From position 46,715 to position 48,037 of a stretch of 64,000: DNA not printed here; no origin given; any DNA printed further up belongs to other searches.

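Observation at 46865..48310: Translationally coupled J-domain protein + HNH nuclease pair in a defence island: candidate undescribed system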

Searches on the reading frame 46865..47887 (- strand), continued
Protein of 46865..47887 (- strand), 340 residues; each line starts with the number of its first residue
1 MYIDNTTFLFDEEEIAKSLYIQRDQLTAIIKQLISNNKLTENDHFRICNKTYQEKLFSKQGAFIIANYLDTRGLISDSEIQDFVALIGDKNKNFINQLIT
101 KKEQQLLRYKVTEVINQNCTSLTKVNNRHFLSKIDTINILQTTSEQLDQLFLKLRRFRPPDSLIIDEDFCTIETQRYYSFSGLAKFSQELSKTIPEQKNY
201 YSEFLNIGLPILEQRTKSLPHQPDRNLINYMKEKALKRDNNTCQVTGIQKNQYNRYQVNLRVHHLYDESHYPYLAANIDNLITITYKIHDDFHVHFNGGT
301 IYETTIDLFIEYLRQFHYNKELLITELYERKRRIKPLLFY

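Call 84: search_protein_families(library=padloc, alignment_id=A5, max_evalue=0.00001)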
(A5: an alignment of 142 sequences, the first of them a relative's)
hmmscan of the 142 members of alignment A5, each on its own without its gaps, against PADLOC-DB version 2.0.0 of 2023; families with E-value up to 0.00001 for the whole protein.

A. member 1, L001:2998-5121:+ (707 aa): 2 families
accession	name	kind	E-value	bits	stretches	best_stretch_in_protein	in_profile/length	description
PDLC04044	PD-T4-6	-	4.9e-06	23.9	0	309-394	100-189/372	-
PDLC04042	PD-T4-6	-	6.2e-06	24.1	0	215-395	19-160/292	-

B. families by the number of members that match (of 142 scanned): 139 families (the first 25 are shown)
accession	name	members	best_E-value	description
PDLC02861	DpdF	3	7.5e-151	DpdF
PDLC02864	DpdF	3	8e-128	DpdF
PDLC02870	DpdF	3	3e-82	DpdF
PDLC03928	PsyrT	3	8.5e-54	-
PDLC02865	DpdF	3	1.1e-39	DpdF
PDLC02859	DpdF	3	2.3e-22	DpdF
PDLC02872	DpdF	3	1.8e-18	DpdF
PDLC02868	DpdF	3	1.1e-17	DpdF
PDLC01089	C3a193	3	1.5e-17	poss. alt. Cas3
PDLC04833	PDC-S03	2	1.9e-83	-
PDLC02863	DpdF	2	3.6e-49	DpdF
PDLC04044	PD-T4-6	2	3e-34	-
PDLC04835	PDC-S03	2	1.3e-33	-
PDLC04832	PDC-S03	2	5.1e-30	-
PDLC04834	PDC-S03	2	3.9e-26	-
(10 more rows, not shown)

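Call 90: search_protein_families(library=pfam, proteins=[P0182, P0186, P0199, P0177, P0198, P0009, P0136], max_evalue=0.01)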
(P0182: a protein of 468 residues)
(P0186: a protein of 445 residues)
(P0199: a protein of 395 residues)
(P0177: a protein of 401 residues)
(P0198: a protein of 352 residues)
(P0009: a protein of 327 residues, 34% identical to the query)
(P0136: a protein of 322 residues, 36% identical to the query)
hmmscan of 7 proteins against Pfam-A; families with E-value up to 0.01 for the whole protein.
P0182 (468 aa): 1 family
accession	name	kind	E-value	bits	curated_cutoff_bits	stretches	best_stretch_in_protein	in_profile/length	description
PF13391.12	HNH_2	-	0.00063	20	21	1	246-295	1-60/66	HNH endonuclease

P0186 (445 aa): 1 family
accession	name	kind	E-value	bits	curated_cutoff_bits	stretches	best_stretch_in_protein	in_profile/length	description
PF23919.1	DUF7258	-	0.0024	18.4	27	1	386-434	4-51/76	Domain of unknown function (DUF7258)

P0199 (395 aa): 1 family
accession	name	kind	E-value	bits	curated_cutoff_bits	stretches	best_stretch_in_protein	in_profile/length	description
PF19331.4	MCCA_BT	-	0.0089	16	27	0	257-349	53-146/165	Methylcrotonoyl-CoA carboxylase subunit alpha BT domain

P0177 (401 aa): 1 family
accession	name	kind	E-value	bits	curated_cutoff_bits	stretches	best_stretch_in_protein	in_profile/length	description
PF19118.5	DUF5802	-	0.0086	16.6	28.9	0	152-230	20-103/113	Family of unknown function (DUF5802)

P0198 (352 aa): 0 families

P0009 (327 aa): 0 families

P0136 (322 aa): 0 families
